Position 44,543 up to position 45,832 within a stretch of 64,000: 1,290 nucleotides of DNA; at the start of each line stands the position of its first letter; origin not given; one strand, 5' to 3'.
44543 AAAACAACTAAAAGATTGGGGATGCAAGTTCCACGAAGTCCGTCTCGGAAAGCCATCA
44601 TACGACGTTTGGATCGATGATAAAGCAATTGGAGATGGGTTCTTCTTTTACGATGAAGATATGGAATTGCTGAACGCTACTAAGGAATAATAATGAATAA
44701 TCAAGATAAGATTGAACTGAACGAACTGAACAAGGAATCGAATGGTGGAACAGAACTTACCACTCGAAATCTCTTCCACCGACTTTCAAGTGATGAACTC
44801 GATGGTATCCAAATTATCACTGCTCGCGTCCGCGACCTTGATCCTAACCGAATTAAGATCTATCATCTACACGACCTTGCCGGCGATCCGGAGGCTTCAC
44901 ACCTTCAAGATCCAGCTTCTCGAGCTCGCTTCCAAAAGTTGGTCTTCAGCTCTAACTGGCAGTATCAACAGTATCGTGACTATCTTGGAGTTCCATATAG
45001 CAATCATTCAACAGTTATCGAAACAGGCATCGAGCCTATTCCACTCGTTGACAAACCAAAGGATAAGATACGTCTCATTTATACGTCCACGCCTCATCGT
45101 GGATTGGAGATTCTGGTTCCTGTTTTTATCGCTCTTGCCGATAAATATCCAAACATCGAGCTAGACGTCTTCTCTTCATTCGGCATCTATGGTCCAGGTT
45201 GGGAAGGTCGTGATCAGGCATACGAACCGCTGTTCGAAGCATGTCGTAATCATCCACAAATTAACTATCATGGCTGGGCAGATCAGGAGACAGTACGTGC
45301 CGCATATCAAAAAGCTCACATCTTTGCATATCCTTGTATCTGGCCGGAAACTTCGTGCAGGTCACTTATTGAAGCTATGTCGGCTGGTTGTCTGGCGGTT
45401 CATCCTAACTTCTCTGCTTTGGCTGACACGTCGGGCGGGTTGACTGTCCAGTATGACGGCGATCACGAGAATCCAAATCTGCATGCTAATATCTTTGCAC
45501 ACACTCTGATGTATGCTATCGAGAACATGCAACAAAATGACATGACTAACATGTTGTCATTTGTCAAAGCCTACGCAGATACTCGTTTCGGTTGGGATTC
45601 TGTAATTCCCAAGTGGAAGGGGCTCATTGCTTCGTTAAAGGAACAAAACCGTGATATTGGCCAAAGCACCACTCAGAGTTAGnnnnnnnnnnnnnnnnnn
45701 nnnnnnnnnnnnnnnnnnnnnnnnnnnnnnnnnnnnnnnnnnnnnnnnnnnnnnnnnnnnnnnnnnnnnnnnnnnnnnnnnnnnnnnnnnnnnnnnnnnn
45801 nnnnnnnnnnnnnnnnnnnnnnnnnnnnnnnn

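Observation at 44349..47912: Phage-borne heptose nucleotide-sugar pathway cluster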

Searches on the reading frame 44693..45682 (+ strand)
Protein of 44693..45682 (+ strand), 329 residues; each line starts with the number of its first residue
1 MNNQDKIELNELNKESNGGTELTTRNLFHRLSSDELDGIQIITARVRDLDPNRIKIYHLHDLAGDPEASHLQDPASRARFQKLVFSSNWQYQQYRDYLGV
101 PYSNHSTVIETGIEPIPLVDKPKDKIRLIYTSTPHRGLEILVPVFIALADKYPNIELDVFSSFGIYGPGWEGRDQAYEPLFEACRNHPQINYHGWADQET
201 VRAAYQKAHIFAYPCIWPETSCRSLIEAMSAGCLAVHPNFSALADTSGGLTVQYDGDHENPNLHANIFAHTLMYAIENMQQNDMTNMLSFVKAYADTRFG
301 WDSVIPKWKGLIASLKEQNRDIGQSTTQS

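Call 3: search_protein_families(library=pfam, proteins=[window:44693-45682:+], max_evalue=0.01)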
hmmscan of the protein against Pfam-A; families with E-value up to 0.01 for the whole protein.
window:44693-45682:+ (329 aa): 2 families
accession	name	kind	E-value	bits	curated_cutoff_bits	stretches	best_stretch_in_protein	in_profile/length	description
PF00534.26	Glycos_transf_1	-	1.7e-08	34.6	26.4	1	133-241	25-125/172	Glycosyl transferases group 1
PF13692.12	Glyco_trans_1_4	-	2.8e-07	31.3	27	1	136-245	15-113/142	Glycosyl transferases group 1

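Call 4: search_protein_families(library=ncbifam, proteins=[window:44693-45682:+], max_evalue=0.01)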
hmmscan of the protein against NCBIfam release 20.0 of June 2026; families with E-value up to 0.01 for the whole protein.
window:44693-45682:+ (329 aa): 1 family
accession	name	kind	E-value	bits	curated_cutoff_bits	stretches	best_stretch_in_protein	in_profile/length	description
NF041876.1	EPS_EpsE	equivalog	0.0015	17.8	400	1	177-237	265-324/389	exopolysaccharide biosynthesis GT4 family glycosyltransferase EpsE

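Call 7: search_protein_families(library=phrogs, proteins=[window:44693-45682:+], max_evalue=0.001)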
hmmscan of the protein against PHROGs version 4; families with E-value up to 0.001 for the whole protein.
window:44693-45682:+ (329 aa): 1 family
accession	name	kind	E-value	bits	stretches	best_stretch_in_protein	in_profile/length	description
phrog_2170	-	moron, auxiliary metabolic gene and host takeover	5.5e-41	141.9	1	28-315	65-372/374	glycosyltransferase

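Call 22: find_homologous_proteins(query=window:44693-45679:+)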
Query window:44693-45679:+ (329 aa): 2475 proteins with E <= 0.001 among 3477 candidates; the best 120 are listed.
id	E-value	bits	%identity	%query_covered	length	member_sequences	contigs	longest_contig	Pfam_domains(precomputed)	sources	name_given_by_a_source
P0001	1.4e-212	723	93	100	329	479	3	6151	PF00534.27,PF13692.13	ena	-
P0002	1.0e-202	691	88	100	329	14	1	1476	PF00534.27,PF13692.13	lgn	-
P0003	1.4e-202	690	88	100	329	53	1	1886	PF00534.27,PF13692.13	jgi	-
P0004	5.1e-199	679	88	99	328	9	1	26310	PF00534.27,PF13692.13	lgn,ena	-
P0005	9.3e-198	674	87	99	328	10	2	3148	PF00534.27,PF13692.13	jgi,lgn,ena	jgi:UDP-glucose:(glucosyl)LPS alpha-1,2-glucosyltransferase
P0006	1.3e-195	667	86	100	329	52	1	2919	PF00534.27,PF13692.13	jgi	jgi:glycosyltransferase involved in cell wall biosynthesis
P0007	1.8e-194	664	85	100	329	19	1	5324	PF00534.27,PF13692.13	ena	-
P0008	3.1e-193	660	85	99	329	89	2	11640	PF00534.27,PF13692.13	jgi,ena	jgi:glycosyltransferase involved in cell wall biosynthesis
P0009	4.3e-193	659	84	99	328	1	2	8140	PF00534.27,PF13692.13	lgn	-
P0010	8.4e-193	658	87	97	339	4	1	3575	PF00534.27,PF13692.13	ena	-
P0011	1.2e-190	651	86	97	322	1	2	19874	PF00534.27,PF13692.13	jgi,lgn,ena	jgi:glycosyltransferase involved in cell wall biosynthesis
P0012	1.3e-189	648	84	100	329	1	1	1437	PF00534.27,PF13692.13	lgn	-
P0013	5.2e-189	646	86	97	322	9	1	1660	PF00534.27,PF13692.13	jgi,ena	-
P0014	3.8e-187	640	84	96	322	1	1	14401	PF00534.27,PF13692.13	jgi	jgi:glycosyltransferase involved in cell wall biosynthesis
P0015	3.8e-187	640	83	97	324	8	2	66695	PF00534.27,PF13692.13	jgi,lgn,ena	jgi:glycosyltransferase involved in cell wall biosynthesis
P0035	1.4e-169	582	76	100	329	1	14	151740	PF00534.27,PF13692.13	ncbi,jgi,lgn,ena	jgi:UDP-glucose:(glucosyl)LPS alpha-1,2-glucosyltransferase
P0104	9.3e-118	411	57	97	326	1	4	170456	PF00534.27,PF13692.13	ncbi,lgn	-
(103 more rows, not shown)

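Call 23: find_encoding_contigs(protein=P0035, flank=10000, max_places=3)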
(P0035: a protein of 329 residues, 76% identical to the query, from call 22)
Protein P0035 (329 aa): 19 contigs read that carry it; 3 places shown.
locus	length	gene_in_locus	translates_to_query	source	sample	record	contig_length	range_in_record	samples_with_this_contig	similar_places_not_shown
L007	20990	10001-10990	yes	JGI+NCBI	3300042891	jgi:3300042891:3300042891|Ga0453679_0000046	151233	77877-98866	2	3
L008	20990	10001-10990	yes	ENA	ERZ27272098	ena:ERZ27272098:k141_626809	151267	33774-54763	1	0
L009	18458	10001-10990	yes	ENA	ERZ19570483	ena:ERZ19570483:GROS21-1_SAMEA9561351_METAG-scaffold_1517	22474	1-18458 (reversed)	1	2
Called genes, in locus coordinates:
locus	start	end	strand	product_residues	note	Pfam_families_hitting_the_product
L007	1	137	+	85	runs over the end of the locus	PF00036:EF-hand_1 (faint), PF13499:EF-hand_7 (faint), PF13405:EF-hand_6 (faint)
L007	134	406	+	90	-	-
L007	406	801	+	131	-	-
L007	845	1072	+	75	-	-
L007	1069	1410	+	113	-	-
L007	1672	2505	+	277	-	-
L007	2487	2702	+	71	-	-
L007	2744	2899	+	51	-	-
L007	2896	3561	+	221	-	PF02511:Thy1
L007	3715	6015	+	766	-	PF03477:ATP-cone, PF00317:Ribonuc_red_lgN, PF02867:Ribonuc_red_lgC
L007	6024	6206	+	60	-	-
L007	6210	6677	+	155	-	-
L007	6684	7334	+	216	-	-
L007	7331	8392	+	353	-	PF00268:Ribonuc_red_sm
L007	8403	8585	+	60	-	-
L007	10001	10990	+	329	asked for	PF00534:Glycos_transf_1, PF13692:Glyco_trans_1_4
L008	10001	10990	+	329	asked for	PF00534:Glycos_transf_1, PF13692:Glyco_trans_1_4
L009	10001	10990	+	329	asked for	PF00534:Glycos_transf_1, PF13692:Glyco_trans_1_4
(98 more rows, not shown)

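Call 24: find_encoding_contigs(protein=P0104, flank=10000, max_places=3)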
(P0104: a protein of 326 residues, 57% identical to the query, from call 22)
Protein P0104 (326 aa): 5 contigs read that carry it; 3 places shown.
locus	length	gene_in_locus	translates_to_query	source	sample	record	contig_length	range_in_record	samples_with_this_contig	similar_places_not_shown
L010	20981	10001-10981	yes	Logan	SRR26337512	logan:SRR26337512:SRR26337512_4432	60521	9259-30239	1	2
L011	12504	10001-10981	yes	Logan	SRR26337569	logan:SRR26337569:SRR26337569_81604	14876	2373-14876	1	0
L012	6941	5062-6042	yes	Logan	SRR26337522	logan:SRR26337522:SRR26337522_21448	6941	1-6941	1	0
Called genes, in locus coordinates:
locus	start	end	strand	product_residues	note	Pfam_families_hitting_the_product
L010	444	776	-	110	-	-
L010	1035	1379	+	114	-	-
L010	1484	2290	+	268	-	PF10263:SprT-like (weak)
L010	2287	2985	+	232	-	-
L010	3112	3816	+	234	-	-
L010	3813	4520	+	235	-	-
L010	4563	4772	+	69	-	-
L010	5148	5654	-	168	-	-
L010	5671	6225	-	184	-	-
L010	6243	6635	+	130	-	-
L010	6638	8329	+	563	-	-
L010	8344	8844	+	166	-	PF22162:PFIN (faint)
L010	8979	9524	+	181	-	PF13395:HNH_4 (faint), PF01844:HNH, PF14279:HNH_5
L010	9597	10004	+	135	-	PF01467:CTP_transf_like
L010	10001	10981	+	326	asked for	PF00534:Glycos_transf_1, PF13692:Glyco_trans_1_4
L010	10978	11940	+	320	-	PF00288:GHMP_kinases_N, PF08544:GHMP_kinases_C (weak)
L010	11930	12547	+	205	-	PF13580:SIS_2, PF01380:SIS (faint)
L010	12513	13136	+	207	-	PF13578:Methyltransf_24 (weak)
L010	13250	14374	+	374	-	-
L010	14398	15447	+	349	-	-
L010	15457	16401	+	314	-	-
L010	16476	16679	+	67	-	-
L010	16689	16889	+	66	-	PF09723:Zn_ribbon_8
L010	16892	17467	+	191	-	PF00588:SpoU_methylase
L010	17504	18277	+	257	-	PF20025:DUF6433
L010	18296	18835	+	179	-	-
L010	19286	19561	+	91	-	PF09723:Zn_ribbon_8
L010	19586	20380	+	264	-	PF12705:PDDEXK_1 (weak)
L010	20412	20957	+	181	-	-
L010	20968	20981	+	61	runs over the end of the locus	-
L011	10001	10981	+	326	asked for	PF00534:Glycos_transf_1, PF13692:Glyco_trans_1_4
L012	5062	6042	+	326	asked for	PF00534:Glycos_transf_1, PF13692:Glyco_trans_1_4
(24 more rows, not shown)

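Call 32: find_related_loci(query=window:44693-45679:+, collection=viral_contigs, flank=10000)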
Query window:44693-45679:+ (329 aa) in viral_contigs; peptide patterns used: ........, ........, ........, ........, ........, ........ (x = any residue, [..] = any of these).
137 stretches matched a pattern; 134 encode a relative of the query (tblastn E <= 1e-3); the best 80 are kept; 80 distinct loci.
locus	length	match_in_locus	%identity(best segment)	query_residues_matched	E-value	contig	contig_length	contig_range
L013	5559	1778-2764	97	1-329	0e+0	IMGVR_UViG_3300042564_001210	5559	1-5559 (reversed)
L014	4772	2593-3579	95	1-329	0e+0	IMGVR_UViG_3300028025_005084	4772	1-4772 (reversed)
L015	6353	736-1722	95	1-329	0e+0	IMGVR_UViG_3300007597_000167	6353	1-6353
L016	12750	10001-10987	95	1-329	0e+0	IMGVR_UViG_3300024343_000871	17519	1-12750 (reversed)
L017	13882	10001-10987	95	1-329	0e+0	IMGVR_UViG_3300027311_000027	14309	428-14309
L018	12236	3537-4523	95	1-329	0e+0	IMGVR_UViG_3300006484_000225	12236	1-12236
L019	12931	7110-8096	95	1-329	0e+0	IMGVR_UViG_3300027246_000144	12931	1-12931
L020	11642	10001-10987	95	1-329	0e+0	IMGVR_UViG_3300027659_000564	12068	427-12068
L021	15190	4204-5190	94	1-329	0e+0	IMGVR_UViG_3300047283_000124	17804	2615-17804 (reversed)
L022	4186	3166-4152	94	1-329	0e+0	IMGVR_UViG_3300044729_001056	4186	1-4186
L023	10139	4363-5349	94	1-329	0e+0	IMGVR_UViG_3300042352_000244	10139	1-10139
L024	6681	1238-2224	94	1-329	0e+0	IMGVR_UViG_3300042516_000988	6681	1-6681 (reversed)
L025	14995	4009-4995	94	1-329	0e+0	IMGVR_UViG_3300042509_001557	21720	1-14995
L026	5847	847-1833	94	1-329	0e+0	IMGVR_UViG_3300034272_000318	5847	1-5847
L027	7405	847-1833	94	1-329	0e+0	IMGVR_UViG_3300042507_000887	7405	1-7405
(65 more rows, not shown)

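Call 43: search_solved_structures(query=A1, max_evalue=0.001, show_alignments=1)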
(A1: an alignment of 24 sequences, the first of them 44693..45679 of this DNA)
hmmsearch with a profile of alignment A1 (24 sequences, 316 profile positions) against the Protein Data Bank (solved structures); distinct sequences matched with E-value up to 0.001: 0.

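Call 47: search_dna_similar(query=window:44693-45679:+, collection=phages, mode=protein, max_rows=45, rows=spread, max_evalue=0.001)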
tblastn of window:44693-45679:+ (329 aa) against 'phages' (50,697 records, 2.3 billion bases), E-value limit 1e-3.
Records with a match: 20; places in all: 20; records where one place covers at least 80% of the query: 12.
Best place of each record, by identity: <60% 20.
By first word of the organism name: Sinorhizobium 7; Caudoviricetes 4; Caulobacter 2; Pelagibacter 2; Stenotrophomonas 1; Rhizobium 1; Ochrobactrum 1; uncultured 1; Marine 1.
By host as written in the record: Sinorhizobium meliloti 7; - 6; Caulobacter crescentus CB15 2; Candidatus Pelagibacter sp. HTCC1062 2; Stenotrophomonas maltophilia D1571 1; Rhizobium phaseoli I1_18 1; Ochrobactrum sp. POC9 1.
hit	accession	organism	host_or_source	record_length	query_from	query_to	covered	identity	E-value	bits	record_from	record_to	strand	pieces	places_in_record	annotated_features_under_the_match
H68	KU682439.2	Stenotrophomonas phage vB_SmaS-DLP_6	Stenotrophomonas maltophilia D1571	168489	7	316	94%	48.3%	2e-85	286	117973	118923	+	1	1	glycosyl transferase protein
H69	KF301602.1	Caulobacter phage Cr30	Caulobacter crescentus CB15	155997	7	323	96%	45.1%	1e-75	258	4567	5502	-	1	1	glycosyl transferase, family 2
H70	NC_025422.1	Caulobacter phage Cr30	Caulobacter crescentus CB15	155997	7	323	96%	45.1%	1e-75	258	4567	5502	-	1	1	glycosyltransferase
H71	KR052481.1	Sinorhizobium phage phiM19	Sinorhizobium meliloti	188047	6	316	95%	40.1%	6e-61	216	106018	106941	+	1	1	glycosyltransferase-family protein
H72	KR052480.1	Sinorhizobium phage phiM7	Sinorhizobium meliloti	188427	6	316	95%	40.1%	6e-61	216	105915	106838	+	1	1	glycosyltransferase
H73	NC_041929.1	Sinorhizobium phage phiM7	Sinorhizobium meliloti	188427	6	316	95%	40.1%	6e-61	216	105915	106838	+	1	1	glycosyltransferase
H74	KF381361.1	Sinorhizobium phage phiM12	Sinorhizobium meliloti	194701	6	316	95%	40.1%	6e-61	216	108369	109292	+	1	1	glycosyl transferase-family protein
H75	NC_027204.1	Sinorhizobium phage phiM12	Sinorhizobium meliloti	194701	6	316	95%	40.1%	6e-61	216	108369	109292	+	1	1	glycosyltransferase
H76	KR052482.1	Sinorhizobium phage phiN3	Sinorhizobium meliloti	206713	10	316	93%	39.9%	2e-59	211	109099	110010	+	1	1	glycosyltransferase-family protein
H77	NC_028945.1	Sinorhizobium phage phiN3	Sinorhizobium meliloti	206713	10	316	93%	39.9%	2e-59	211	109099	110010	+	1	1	glycosyltransferase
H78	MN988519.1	Rhizobium phage RHph_I1_18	Rhizobium phaseoli I1_18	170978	6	317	95%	38.7%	4e-64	224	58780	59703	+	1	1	putative glycosyltransferase protein | hypothetical protein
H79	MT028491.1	Ochrobactrum phage vB_OspM_OC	Ochrobactrum sp. POC9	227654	16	257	74%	42.2%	1e-52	191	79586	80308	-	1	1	glycosyltransferase family 1 protein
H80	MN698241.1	Pelagibacter phage HTVC027P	Candidatus Pelagibacter sp. HTCC1062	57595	13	313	91%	28.7%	2e-28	121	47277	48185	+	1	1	glycosyltransferase | hypothetical protein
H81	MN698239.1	Pelagibacter phage HTVC023P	Candidatus Pelagibacter sp. HTCC1062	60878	15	259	74%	32.3%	7e-29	122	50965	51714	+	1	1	glycosyl transferases group 1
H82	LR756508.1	uncultured phage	metagenomic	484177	48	281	71%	27.0%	4e-8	61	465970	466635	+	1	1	record has no annotation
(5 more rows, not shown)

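Call 49: get_annotated_region(hit=H74, flank=7000)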
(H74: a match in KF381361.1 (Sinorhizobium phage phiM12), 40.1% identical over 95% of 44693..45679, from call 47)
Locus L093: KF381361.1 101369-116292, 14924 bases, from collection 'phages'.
description: Sinorhizobium phage phiM12, complete genome.
organism: Sinorhizobium phage phiM12 (NCBI taxid 1357423)
taxonomy: Viruses; Duplodnaviria; Heunggongvirae; Uroviricota; Caudoviricetes; Emdodecavirus; Emdodecavirus M12
host: Sinorhizobium meliloti; source: -; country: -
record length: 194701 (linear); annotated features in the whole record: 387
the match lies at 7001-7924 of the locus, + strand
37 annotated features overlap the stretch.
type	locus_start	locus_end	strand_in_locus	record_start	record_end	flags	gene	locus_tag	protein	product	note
CDS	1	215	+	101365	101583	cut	-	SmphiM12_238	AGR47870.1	hypothetical protein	-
CDS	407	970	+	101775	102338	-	-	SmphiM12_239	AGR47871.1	Appr-1-p processing protein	contains domain Macro_Appr_pase[cd02900], Macro domain, Appr-1-pase family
CDS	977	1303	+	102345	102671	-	-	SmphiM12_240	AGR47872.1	hypothetical protein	-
CDS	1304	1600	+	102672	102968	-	-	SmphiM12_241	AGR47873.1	hypothetical protein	-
CDS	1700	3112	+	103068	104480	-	-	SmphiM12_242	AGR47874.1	hypothetical protein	contains [pfam11443], Domain of unknown function (DUF2828)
CDS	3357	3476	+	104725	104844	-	-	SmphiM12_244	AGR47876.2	hypothetical protein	-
CDS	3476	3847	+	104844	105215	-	-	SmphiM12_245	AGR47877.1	hypothetical protein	-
CDS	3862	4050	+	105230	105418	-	-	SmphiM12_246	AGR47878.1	hypothetical protein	-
CDS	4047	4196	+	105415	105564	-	-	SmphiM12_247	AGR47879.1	hypothetical protein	-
CDS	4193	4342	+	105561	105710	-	-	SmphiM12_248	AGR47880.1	hypothetical protein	-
CDS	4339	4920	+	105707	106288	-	-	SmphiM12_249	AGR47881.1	hypothetical protein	-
CDS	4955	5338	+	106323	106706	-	-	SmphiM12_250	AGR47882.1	hypothetical protein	-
tRNA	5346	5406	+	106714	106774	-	-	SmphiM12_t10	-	tRNA-TERM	codon recognized: UAA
CDS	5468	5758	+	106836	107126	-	-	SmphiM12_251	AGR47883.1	hypothetical protein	-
CDS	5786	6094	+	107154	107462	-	-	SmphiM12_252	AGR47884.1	hypothetical protein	-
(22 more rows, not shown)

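Call 50: get_annotated_region(hit=H68, flank=7000)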
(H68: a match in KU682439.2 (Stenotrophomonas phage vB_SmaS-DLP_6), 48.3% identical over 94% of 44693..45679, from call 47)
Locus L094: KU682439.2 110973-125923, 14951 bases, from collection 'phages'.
description: Stenotrophomonas phage vB_SmaS-DLP_6, complete genome.
organism: Stenotrophomonas phage vB_SmaS-DLP_6 (NCBI taxid 1651816)
taxonomy: Viruses; Duplodnaviria; Heunggongvirae; Uroviricota; Caudoviricetes
host: Stenotrophomonas maltophilia D1571; source: soil; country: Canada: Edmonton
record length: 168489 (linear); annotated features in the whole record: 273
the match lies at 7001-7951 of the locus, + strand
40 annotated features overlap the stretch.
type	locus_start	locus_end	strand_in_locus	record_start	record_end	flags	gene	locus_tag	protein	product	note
tRNA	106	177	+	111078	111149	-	-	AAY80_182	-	tRNA-Val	tRNA-Val-GAC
CDS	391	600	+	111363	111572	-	-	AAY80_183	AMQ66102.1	hypothetical protein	-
tRNA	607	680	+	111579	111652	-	-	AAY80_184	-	tRNA-Arg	tRNA-Arg-TCT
CDS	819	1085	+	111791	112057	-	-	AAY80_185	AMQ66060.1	hypothetical protein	-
tRNA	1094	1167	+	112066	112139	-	-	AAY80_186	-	tRNA-Leu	tRNA-Leu-GAG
tRNA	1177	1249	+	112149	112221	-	-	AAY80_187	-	tRNA-Phe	tRNA-Phe-GAA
tRNA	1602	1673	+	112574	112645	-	-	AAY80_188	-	tRNA-His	tRNA-His-GTG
tRNA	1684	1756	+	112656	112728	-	-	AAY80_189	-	tRNA-Lys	tRNA-Lys-CTT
tRNA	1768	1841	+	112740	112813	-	-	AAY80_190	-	tRNA-Arg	tRNA-Arg-ACG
CDS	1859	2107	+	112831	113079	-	-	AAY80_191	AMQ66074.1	GroES molecular chaperone protein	-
tRNA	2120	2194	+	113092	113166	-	-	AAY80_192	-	tRNA-Pro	tRNA-Pro-CGG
tRNA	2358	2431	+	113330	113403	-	-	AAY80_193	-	tRNA-Leu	tRNA-Leu-CAG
CDS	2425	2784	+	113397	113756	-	-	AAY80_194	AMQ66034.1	hypothetical protein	-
tRNA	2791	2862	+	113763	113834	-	-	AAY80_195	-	tRNA-TERM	tRNA-Sup-CTA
CDS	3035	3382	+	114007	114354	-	-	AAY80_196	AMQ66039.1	hypothetical protein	-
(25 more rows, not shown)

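Call 53: predict_structure(alignment_id=A1)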
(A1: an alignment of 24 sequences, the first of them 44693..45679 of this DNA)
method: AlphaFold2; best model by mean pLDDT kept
length: 329 residues; sequences in the alignment: 24
mean_pLDDT: 86.3   pTM: 0.84
mean pLDDT of the five models: 86.3, 85.8, 85.5, 83.6, 80.2
residues with pLDDT >= 90: 178; 70-90: 109; 50-70: 40; < 50: 2
segments of 3 or more residues with pLDDT < 50: none
pLDDT, mean of each block of 10 residues (from residue 1): 77 78 91 94 77 92 84 93 91 92 93 93 94 85 95 96 77 87 96 91 95 75 87 81 62 62 85 92 90 92 97 94 55
secondary structure, 60 per line:
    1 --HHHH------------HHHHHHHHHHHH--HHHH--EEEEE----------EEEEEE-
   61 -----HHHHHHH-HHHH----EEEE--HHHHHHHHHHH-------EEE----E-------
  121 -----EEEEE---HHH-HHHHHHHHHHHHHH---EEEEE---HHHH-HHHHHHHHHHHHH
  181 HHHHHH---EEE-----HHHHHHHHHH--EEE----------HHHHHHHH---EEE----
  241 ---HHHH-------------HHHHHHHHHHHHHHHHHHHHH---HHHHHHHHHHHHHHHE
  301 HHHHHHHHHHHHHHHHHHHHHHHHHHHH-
elements in order: H3-6 H19-30 H33-36 E39-43 E54-59 H66-72 H74-77 E82-85 H88-98 E106-108 E126-130 H138-151 E155-159 H163-166 H168-186 E190-192 H198-207 E210-212 H223-230 E234-236 H244-247 H261-281 H285-299 H301-328
